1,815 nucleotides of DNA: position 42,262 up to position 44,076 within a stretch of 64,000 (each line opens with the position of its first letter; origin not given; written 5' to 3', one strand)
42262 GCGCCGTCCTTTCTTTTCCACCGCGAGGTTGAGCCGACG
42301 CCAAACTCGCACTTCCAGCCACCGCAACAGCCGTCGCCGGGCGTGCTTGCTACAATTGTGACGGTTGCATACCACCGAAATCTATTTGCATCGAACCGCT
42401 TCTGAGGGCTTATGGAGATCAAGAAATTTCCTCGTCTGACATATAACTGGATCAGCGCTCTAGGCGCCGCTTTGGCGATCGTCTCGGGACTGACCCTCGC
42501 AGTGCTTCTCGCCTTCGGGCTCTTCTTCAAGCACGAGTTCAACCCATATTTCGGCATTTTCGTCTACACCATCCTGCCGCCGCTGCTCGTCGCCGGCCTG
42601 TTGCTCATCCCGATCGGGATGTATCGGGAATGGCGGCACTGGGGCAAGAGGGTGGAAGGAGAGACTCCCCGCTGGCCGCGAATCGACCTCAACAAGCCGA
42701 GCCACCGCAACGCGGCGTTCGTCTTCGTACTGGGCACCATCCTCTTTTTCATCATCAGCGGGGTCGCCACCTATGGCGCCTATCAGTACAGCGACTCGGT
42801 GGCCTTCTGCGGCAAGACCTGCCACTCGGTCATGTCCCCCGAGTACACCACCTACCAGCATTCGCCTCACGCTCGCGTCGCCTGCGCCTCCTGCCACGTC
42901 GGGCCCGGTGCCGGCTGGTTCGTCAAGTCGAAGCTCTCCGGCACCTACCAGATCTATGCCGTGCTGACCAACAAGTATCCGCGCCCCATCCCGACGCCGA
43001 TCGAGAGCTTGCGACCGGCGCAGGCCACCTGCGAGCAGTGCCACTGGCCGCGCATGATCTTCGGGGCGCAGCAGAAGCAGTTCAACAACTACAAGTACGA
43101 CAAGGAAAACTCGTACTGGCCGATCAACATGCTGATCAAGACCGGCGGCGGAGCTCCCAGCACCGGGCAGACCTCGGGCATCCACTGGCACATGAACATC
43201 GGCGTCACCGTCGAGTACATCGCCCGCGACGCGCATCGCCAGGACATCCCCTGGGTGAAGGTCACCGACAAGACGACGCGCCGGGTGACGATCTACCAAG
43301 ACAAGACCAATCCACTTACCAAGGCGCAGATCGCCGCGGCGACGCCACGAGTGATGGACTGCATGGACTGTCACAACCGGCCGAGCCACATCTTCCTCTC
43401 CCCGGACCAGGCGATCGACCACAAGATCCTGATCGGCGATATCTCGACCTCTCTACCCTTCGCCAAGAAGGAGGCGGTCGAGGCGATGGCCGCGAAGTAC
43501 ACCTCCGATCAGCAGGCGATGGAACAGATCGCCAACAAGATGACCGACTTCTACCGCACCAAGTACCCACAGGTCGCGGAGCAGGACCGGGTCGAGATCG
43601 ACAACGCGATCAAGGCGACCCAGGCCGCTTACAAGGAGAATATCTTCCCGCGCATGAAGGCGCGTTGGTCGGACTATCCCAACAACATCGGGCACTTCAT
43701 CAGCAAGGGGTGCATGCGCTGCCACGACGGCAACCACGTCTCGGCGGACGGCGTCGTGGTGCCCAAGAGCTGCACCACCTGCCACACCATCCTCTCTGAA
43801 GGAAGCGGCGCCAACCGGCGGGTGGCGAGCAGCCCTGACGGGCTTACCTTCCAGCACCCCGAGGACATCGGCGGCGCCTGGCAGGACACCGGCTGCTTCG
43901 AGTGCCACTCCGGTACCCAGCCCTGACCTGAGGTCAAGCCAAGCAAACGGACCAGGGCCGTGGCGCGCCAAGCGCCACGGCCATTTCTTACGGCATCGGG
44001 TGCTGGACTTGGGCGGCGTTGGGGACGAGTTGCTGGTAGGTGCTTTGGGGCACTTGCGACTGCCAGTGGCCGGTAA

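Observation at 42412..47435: ImcH-like and CbcL-like inner-membrane cytochromes juxtaposed around a NapH-like polyferredoxin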

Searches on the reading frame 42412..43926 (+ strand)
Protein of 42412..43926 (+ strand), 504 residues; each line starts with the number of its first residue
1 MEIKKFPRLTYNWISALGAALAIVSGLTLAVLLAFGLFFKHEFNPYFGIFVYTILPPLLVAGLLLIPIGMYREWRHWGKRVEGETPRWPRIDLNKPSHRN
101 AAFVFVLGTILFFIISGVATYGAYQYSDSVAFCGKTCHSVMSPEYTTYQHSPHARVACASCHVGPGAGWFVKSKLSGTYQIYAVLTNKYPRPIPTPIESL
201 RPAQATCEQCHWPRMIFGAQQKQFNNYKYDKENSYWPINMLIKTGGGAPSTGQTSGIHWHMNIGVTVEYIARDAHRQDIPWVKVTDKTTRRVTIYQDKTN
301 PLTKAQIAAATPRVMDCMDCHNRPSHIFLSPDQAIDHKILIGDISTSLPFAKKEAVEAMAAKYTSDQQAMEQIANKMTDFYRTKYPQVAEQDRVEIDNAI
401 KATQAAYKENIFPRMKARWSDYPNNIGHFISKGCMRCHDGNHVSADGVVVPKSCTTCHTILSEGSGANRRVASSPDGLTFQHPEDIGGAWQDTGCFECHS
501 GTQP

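Call 3: search_protein_families(library=pfam, proteins=[window:42412-43926:+], max_evalue=0.01)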
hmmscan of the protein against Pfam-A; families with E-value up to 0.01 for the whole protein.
window:42412-43926:+ (504 aa): 3 families
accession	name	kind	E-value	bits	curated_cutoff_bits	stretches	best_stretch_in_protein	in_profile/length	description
PF03264.19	Cytochrom_NNT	-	9.6e-09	35.6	24.1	1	100-189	6-99/174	NapC/NirT cytochrome c family, N-terminal region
PF14522.11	Cytochrome_C7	-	4.1e-08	33.4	24.8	1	420-459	43-67/67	Cytochrome c7 and related cytochrome c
PF14537.11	Cytochrom_c3_2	-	1.4e-06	29.1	25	1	433-501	8-66/79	Cytochrome c3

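Call 4: search_protein_families(library=ncbifam, proteins=[window:42412-43926:+], max_evalue=0.01)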
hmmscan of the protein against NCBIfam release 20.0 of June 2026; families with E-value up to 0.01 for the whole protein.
window:42412-43926:+ (504 aa): 4 families
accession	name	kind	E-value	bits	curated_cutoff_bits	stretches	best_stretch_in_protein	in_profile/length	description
TIGR03153.1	cytochr_NrfH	equivalog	5.2e-14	52.5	134.2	1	109-212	10-110/138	cytochrome c nitrite reductase small subunit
NF011606.0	PRK15032.1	equivalog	9.8e-07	28.2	455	1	92-215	7-130/390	pentaheme c-type cytochrome TorC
TIGR02162.1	torC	equivalog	5.9e-06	25.8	478.2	1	93-189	7-108/387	pentaheme c-type cytochrome TorC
NF047727.1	4hemeCytCCctA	equivalog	0.00074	19.6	180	1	428-472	34-78/109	tetraheme c-type cytochrome CctA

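Call 6: find_homologous_proteins(query=window:42412-43926:+)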
Query window:42412-43926:+ (504 aa): 7998 proteins with E <= 0.001 among 8000 candidates; the best 120 are listed.
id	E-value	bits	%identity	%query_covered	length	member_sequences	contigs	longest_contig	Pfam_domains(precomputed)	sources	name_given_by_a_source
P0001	0.0e+0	1143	94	100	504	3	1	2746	PF14537.12,PF03264.20,PF14522.12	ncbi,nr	ncbi:MAG TPA: NapC/NirT family cytochrome c [Thermoanaerobaculia bacterium]|nr:NapC/NirT family cyto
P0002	3.6e-261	885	72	100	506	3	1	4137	PF14537.12,PF03264.20,PF14522.12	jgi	jgi:hypothetical protein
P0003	4.6e-241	819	65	100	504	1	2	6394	PF14537.12,PF03264.20,PF14522.12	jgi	jgi:hypothetical protein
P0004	8.5e-239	812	66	100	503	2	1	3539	PF14537.12,PF03264.20,PF14522.12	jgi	jgi:nitrate/TMAO reductase-like tetraheme cytochrome c subunit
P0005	1.3e-237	808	65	100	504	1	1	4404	PF14537.12,PF03264.20,PF14522.12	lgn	-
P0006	1.5e-236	804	65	99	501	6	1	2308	PF14537.12,PF03264.20,PF14522.12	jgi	jgi:hypothetical protein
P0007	7.2e-232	789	63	100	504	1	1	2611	PF03264.20,PF14522.12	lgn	-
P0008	6.2e-231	786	62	100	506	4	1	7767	PF14537.12,PF03264.20,PF14522.12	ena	-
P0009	1.3e-228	778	63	99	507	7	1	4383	PF14537.12,PF03264.20,PF14522.12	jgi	jgi:nitrate/TMAO reductase-like tetraheme cytochrome c subunit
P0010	1.5e-227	774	61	100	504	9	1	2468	PF14537.12,PF03264.20,PF14522.12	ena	-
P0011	1.7e-227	774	60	100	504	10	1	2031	PF03264.20,PF14522.12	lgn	-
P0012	2.4e-227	774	62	99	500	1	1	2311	PF14537.12,PF03264.20,PF14522.12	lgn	-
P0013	5.6e-225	766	63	100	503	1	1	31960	PF14537.12,PF03264.20,PF14522.12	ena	-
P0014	1.9e-224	764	62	100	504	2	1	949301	PF03264.20,PF14522.12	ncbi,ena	-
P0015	3.8e-224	763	60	100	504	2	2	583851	PF03264.20,PF14522.12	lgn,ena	-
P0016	1.3e-223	761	62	99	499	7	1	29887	PF14537.12,PF03264.20,PF14522.12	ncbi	-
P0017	6.1e-223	759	61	100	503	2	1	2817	PF14537.12,PF03264.20,PF14522.12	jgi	jgi:hypothetical protein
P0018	1.6e-222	758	61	100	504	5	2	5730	PF14537.12,PF03264.20,PF14522.12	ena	-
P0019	1.6e-222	758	61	100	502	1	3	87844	PF14537.12,PF03264.20,PF14522.12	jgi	jgi:hypothetical protein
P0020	2.3e-222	757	60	100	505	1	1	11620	PF14537.12,PF03264.20,PF14522.12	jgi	jgi:hypothetical protein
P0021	1.0e-221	755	61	99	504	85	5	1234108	PF03264.20,PF14522.12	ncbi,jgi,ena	-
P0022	2.1e-221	754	61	100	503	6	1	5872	PF03264.20,PF14522.12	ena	-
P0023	4.1e-221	753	60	100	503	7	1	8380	PF14537.12,PF03264.20,PF14522.12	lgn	-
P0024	4.1e-221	753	61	100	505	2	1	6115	PF14537.12,PF03264.20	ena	-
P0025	4.3e-221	753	61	99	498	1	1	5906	PF03264.20,PF14522.12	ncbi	ncbi:MAG: cytochrome c3 family protein, partial [Candidatus Zixiibacteriota bacterium]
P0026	4.3e-221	753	61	100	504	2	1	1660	PF03264.20,PF14522.12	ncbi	-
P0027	1.1e-220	752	60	100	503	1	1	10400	PF14537.12,PF03264.20,PF14522.12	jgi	jgi:hypothetical protein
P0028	1.8e-220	751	61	98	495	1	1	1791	PF14537.12,PF03264.20,PF14522.12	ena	-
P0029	7.9e-220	749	62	100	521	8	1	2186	PF03264.20,PF14522.12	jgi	jgi:hypothetical protein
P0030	1.2e-219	748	60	100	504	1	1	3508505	PF14537.12,PF03264.20,PF14522.12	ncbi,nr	ncbi:Cytochrome c family protein [Candidatus Zixiibacteriota bacterium]|nr:Cytochrome c family prote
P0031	1.8e-219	748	60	99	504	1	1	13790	PF14537.12,PF03264.20,PF14522.12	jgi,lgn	jgi:transposase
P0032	2.0e-219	748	61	99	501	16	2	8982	PF14537.12,PF03264.20,PF14522.12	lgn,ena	-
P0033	3.5e-219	747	62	100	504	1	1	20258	PF14537.12,PF03264.20,PF14522.12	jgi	jgi:nitrate/TMAO reductase-like tetraheme cytochrome c subunit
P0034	5.4e-219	746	59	100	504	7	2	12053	PF14537.12,PF03264.20,PF14522.12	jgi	-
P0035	5.7e-219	746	60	100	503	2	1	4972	PF14537.12,PF03264.20,PF14522.12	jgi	jgi:nitrate/TMAO reductase-like tetraheme cytochrome c subunit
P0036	6.8e-219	746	60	100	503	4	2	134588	PF03264.20,PF14522.12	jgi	jgi:hypothetical protein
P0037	7.1e-219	746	62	99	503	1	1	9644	PF03264.20,PF14522.12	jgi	jgi:hypothetical protein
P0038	7.7e-219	746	60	99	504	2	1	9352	PF14537.12,PF03264.20,PF14522.12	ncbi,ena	-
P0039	7.9e-219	746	60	100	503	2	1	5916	PF14537.12,PF03264.20,PF14522.12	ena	-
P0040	2.9e-218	744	60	100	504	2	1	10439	PF14537.12,PF03264.20,PF14522.12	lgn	-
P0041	3.4e-218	744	60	100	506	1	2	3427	PF14537.12,PF03264.20,PF14522.12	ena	-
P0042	3.5e-218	744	60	99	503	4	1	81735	PF14537.12,PF03264.20,PF14522.12,PF22113.2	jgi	jgi:NapC/NirT cytochrome c family, N-terminal region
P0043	1.2e-217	742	58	100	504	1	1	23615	PF14537.12,PF03264.20,PF14522.12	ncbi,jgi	jgi:nitrate/TMAO reductase-like tetraheme cytochrome c subunit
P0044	2.0e-217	741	61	99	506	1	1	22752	PF14537.12,PF03264.20,PF14522.12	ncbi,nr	ncbi:MAG TPA: NapC/NirT family cytochrome c [Thermoanaerobaculia bacterium]|nr:NapC/NirT family cyto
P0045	5.3e-217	740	59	100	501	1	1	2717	PF14537.12,PF03264.20,PF14522.12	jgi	jgi:hypothetical protein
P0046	5.8e-217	740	59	100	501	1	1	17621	PF03264.20,PF14522.12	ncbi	-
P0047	3.3e-216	737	59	100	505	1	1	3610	PF14537.12,PF03264.20,PF14522.12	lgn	-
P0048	6.6e-216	736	60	100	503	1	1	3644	PF03264.20,PF14522.12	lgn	-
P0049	1.4e-215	735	59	100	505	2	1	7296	PF14537.12,PF03264.20,PF14522.12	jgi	jgi:hypothetical protein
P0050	1.4e-215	735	59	100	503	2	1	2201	PF03264.20,PF14522.12,PF22113.2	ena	-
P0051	2.5e-215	734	59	99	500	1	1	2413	PF14537.12,PF03264.20,PF14522.12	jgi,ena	-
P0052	3.6e-215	734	59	100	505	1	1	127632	PF14537.12,PF03264.20,PF14522.12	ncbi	ncbi:MAG: NapC/NirT family cytochrome c [Thermoanaerobaculia bacterium]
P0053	4.4e-215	733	59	99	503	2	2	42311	PF03264.20,PF14522.12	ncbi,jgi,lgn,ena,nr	ncbi:MAG: NapC/NirT family cytochrome c [Candidatus Krumholzibacteria bacterium]|nr:NapC/NirT family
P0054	4.5e-215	733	62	99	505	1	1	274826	PF03264.20,PF14522.12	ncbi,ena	-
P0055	7.5e-215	733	60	99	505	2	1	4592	PF14537.12,PF03264.20,PF14522.12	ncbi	-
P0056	8.8e-215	732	59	99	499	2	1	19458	PF14537.12,PF03264.20,PF14522.12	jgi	jgi:hypothetical protein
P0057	1.6e-214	731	60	98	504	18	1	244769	PF03264.20,PF14522.12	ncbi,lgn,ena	-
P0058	1.8e-214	731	59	100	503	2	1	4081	PF14537.12,PF03264.20,PF14522.12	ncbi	-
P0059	5.6e-214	730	58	100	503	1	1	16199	PF14537.12,PF03264.20,PF14522.12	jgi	jgi:hypothetical protein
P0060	8.3e-214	729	58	100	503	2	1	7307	PF14537.12,PF03264.20,PF14522.12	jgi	jgi:hypothetical protein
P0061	1.6e-213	728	60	99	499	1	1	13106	PF14537.12,PF03264.20,PF14522.12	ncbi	-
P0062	5.1e-213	726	60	99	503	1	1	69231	PF14537.12,PF03264.20,PF14522.12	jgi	-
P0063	6.0e-213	726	60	99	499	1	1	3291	PF14537.12,PF03264.20,PF14522.12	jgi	jgi:hypothetical protein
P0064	8.9e-213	726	58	100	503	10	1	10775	PF14537.12,PF03264.20,PF14522.12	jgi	jgi:nitrate/TMAO reductase-like tetraheme cytochrome c subunit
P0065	8.9e-213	726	60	100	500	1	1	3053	PF03264.20,PF14522.12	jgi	jgi:hypothetical protein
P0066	1.7e-212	725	58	99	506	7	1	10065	PF14537.12,PF03264.20,PF14522.12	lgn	-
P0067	1.7e-212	725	59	100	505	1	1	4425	PF14537.12,PF03264.20,PF14522.12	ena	-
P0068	2.1e-212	724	59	100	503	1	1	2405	PF03264.20,PF14522.12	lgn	-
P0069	2.4e-212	724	58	100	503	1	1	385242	PF14537.12,PF03264.20,PF14522.12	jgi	jgi:nitrate/TMAO reductase-like tetraheme cytochrome c subunit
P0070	2.6e-212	724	58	100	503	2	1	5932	PF03264.20,PF14522.12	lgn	-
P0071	3.4e-212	724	60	100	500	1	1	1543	PF03264.20,PF14522.12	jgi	jgi:hypothetical protein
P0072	4.4e-212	723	61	99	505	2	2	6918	PF14537.12,PF03264.20,PF14522.12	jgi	jgi:hypothetical protein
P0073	7.1e-212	723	58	99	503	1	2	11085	PF14537.12,PF03264.20,PF14522.12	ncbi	ncbi:MAG: NapC/NirT family cytochrome c [Candidatus Krumholzibacteria bacterium]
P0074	7.7e-212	723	60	100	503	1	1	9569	PF14537.12,PF03264.20,PF14522.12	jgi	jgi:NapC/NirT cytochrome c family, N-terminal region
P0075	8.3e-212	722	58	100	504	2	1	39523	PF14537.12,PF03264.20,PF14522.12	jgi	jgi:hypothetical protein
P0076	8.4e-212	722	62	92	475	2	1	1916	PF03264.20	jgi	jgi:hypothetical protein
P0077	1.4e-211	722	58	99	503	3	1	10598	PF03264.20,PF14522.12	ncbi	ncbi:MAG: cytochrome c3 family protein [Acidobacteriota bacterium]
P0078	1.4e-211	722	60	99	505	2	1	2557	PF03264.20,PF14522.12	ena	-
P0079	2.3e-211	721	59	99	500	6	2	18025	PF14537.12,PF03264.20,PF14522.12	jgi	jgi:hypothetical protein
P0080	2.7e-211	721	58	100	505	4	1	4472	PF03264.20,PF14522.12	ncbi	-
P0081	6.2e-211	720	58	100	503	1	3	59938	PF03264.20,PF14522.12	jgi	jgi:hypothetical protein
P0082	6.6e-211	720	59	100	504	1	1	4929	PF14537.12,PF03264.20,PF02085.22,PF14522.12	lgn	-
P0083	3.0e-210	717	57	99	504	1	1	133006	PF14537.12,PF03264.20,PF14522.12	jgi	jgi:hypothetical protein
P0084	3.7e-210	717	59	99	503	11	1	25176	PF14537.12,PF03264.20,PF14522.12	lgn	-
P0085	5.9e-210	716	58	99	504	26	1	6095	PF03264.20,PF14522.12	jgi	jgi:nitrate/TMAO reductase-like tetraheme cytochrome c subunit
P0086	6.3e-210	716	58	99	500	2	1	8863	PF03264.20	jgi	jgi:hypothetical protein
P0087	8.0e-210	716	58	99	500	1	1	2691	PF14537.12,PF03264.20,PF14522.12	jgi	-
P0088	8.8e-210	716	58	100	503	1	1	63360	PF14537.12,PF03264.20,PF14522.12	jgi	-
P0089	9.4e-210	716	58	100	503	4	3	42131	PF14537.12,PF03264.20,PF14522.12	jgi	jgi:hypothetical protein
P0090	9.8e-210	716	58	100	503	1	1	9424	PF14537.12,PF03264.20,PF14522.12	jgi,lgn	-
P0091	1.7e-209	715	57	99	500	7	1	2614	PF03264.20,PF14522.12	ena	-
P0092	1.7e-209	715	57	100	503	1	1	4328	PF14537.12,PF03264.20,PF14522.12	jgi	jgi:hypothetical protein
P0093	1.9e-209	715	57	99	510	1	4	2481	PF03264.20,PF14522.12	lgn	-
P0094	3.4e-209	714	59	99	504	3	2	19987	PF14537.12,PF03264.20,PF14522.12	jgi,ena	-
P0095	3.6e-209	714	58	100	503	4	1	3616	PF14537.12,PF03264.20,PF14522.12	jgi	-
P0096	3.6e-209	714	58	99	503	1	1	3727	PF14537.12,PF03264.20,PF14522.12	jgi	jgi:hypothetical protein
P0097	4.5e-209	713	58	100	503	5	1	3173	PF03264.20,PF14522.12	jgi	jgi:hypothetical protein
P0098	6.6e-209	713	58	100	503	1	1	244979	PF03264.20,PF14522.12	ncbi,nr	ncbi:MAG: cytochrome C [candidate division Zixibacteria bacterium]|nr:cytochrome C [candidate divisi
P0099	6.8e-209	713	58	99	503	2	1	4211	PF14537.12,PF03264.20,PF14522.12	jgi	-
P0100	1.1e-208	712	59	100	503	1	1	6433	PF14537.12,PF03264.20,PF02085.22,PF14522.12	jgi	jgi:hypothetical protein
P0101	1.5e-208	712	58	100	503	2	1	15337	PF03264.20,PF14522.12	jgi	jgi:nitrate/TMAO reductase-like tetraheme cytochrome c subunit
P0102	2.9e-208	711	58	100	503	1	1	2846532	PF03264.20,PF14522.12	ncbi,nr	ncbi:MAG: NapC/NirT family cytochrome c [Candidatus Zixiibacteriota bacterium]|nr:MAG: NapC/NirT fam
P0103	3.0e-208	711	57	100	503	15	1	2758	PF14537.12,PF03264.20,PF14522.12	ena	-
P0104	3.0e-208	711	60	99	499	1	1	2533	PF14537.12,PF03264.20,PF14522.12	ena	-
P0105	3.1e-208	711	59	99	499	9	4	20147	PF03264.20,PF14522.12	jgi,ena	-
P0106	5.4e-208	710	58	99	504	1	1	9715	PF03264.20,PF14522.12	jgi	jgi:hypothetical protein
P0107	5.9e-208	710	56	100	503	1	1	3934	PF14537.12,PF03264.20,PF14522.12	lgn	-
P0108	9.3e-208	709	60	91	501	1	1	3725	PF03264.20,PF14522.12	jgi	jgi:hypothetical protein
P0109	1.1e-207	709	58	99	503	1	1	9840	PF14537.12,PF03264.20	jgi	jgi:nitrate/TMAO reductase-like tetraheme cytochrome c subunit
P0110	1.3e-207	709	58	100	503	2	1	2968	PF03264.20,PF14522.12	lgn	-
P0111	1.4e-207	708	58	99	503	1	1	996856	PF03264.20,PF14522.12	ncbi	-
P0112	2.6e-207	708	57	100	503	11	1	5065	PF03264.20,PF14522.12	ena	-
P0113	2.9e-207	708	59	100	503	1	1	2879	PF14537.12,PF03264.20,PF14522.12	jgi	jgi:hypothetical protein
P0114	3.8e-207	707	57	100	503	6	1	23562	PF03264.20,PF14522.12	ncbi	ncbi:MAG: cytochrome c3 family protein [Candidatus Eiseniibacteriota bacterium]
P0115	4.5e-207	707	58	99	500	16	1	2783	PF14537.12,PF03264.20,PF14522.12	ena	-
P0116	5.0e-207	707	58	99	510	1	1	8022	PF03264.20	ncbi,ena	-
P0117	5.6e-207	707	57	99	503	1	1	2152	PF14537.12,PF03264.20,PF14522.12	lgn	-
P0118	5.7e-207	707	59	99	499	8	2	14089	PF14537.12,PF03264.20,PF14522.12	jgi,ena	-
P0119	6.1e-207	706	57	99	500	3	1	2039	PF03264.20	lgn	-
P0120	9.0e-207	706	58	100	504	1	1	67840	PF14537.12,PF03264.20,PF14522.12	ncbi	-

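Call 7: search_solved_structures(query=window:42412-43926:+, max_evalue=0.01)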
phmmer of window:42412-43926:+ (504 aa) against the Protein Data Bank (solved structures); distinct sequences matched with E-value up to 0.01: 1.
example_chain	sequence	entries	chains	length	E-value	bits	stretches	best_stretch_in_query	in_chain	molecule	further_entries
2j7a_C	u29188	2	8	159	1.4e-05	27.1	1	101-214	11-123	CYTOCHROME C QUINOL DEHYDROGENASE NRFH | NAPC/NIRT CYTOCHROME C FAMILY PROTEIN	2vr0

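Call 18: find_encoding_contigs(protein=P0030, flank=10000, max_places=2)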
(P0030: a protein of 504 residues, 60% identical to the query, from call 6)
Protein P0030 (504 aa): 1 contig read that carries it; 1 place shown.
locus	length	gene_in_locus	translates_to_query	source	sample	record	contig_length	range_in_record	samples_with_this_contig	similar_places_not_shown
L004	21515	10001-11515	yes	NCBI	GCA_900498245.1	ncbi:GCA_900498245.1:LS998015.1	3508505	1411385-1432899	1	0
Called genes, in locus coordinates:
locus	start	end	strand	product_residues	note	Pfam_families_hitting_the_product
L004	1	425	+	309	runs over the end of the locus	PF00291:PALP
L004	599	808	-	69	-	-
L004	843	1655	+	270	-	PF01261:AP_endonuc_2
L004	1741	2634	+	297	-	-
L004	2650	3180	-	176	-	PF01613:Flavin_Reduct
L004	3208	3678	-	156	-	PF01590:GAF, PF13185:GAF_2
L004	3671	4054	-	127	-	PF02627:CMD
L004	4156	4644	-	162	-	PF00210:Ferritin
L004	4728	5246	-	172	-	PF00578:AhpC-TSA, PF08534:Redoxin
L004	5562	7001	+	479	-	PF09699:Paired_CXXCH_1 (faint), PF13435:Cytochrome_C554 (faint), PF14522:Cytochrome_C7 (faint), PF14537:Cytochrom_c3_2 (faint), PF13447:Multi-haem_cyto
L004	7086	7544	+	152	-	PF25471:TM_PetC, PF00355:Rieske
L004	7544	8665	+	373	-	PF00033:Cytochrome_B, PF13631:Cytochrom_B_N_2, PF00032:Cytochrom_B_C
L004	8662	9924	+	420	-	PF09699:Paired_CXXCH_1 (faint), PF13435:Cytochrome_C554 (faint), PF14522:Cytochrome_C7 (faint), PF22113:Mtrc-MtrF_II-IV_dom (faint), PF02085:Cytochrom_CIII (faint), PF14537:Cytochrom_c3_2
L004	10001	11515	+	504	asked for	PF03264:Cytochrom_NNT (weak), PF14522:Cytochrome_C7 (faint), PF14537:Cytochrom_c3_2 (faint)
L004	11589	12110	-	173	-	PF14522:Cytochrome_C7 (faint), PF14537:Cytochrom_c3_2 (faint), PF22113:Mtrc-MtrF_II-IV_dom (faint), PF13435:Cytochrome_C554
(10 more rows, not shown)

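Call 19: find_encoding_contigs(protein=P0021, flank=10000, max_places=3)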
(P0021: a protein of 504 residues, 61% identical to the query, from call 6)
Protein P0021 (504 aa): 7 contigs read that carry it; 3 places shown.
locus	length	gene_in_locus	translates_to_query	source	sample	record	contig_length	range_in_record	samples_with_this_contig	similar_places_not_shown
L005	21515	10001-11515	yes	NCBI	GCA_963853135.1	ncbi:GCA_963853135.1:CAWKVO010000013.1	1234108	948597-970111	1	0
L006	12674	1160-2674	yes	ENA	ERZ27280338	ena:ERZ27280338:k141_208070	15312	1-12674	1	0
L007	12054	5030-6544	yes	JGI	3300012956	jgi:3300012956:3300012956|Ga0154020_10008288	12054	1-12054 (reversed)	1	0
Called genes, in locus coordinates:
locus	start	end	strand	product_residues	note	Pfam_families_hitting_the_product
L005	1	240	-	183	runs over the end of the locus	PF07638:Sigma70_ECF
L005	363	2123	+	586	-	PF13229:Beta_helix (faint)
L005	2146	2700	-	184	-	PF00265:TK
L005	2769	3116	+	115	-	PF09969:DUF2203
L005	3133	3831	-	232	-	PF00702:Hydrolase, PF13419:HAD_2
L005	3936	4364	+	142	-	PF01521:Fe-S_biosyn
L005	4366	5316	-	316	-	PF01571:GCV_T, PF08669:GCV_T_C (weak)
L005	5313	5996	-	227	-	PF00702:Hydrolase, PF12710:HAD, PF13419:HAD_2, PF13242:Hydrolase_like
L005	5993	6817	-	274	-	PF00378:ECH_1, PF16113:ECH_2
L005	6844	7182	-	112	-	PF23544:AtuA_ferredoxin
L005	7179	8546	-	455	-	PF07287:AtuA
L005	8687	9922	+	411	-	PF02805:Ada_Zn_binding, PF00165:HTH_AraC (weak), PF12833:HTH_18, PF01035:DNA_binding_1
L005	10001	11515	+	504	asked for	PF03264:Cytochrom_NNT, PF14522:Cytochrome_C7 (faint)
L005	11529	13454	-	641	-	PF09699:Paired_CXXCH_1 (faint), PF22678:Cytochrom_c_NrfB-like (faint), PF14522:Cytochrome_C7 (faint), PF14537:Cytochrom_c3_2 (faint), PF01292:Ni_hydr_CYTB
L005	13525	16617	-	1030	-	PF09699:Paired_CXXCH_1 (faint), PF14522:Cytochrome_C7 (faint), PF14537:Cytochrom_c3_2 (faint), PF22113:Mtrc-MtrF_II-IV_dom (faint), PF02085:Cytochrom_CIII (weak), PF01292:Ni_hydr_CYTB (weak)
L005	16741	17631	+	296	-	PF03976:PPK2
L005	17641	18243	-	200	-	PF03352:Adenine_glyco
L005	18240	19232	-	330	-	PF06267:DUF1028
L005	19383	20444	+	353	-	-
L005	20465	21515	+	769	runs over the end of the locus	PF02897:Peptidase_S9_N, PF00326:Peptidase_S9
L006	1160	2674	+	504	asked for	PF03264:Cytochrom_NNT, PF14522:Cytochrome_C7 (faint)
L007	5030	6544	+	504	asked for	PF03264:Cytochrom_NNT, PF14522:Cytochrome_C7 (faint)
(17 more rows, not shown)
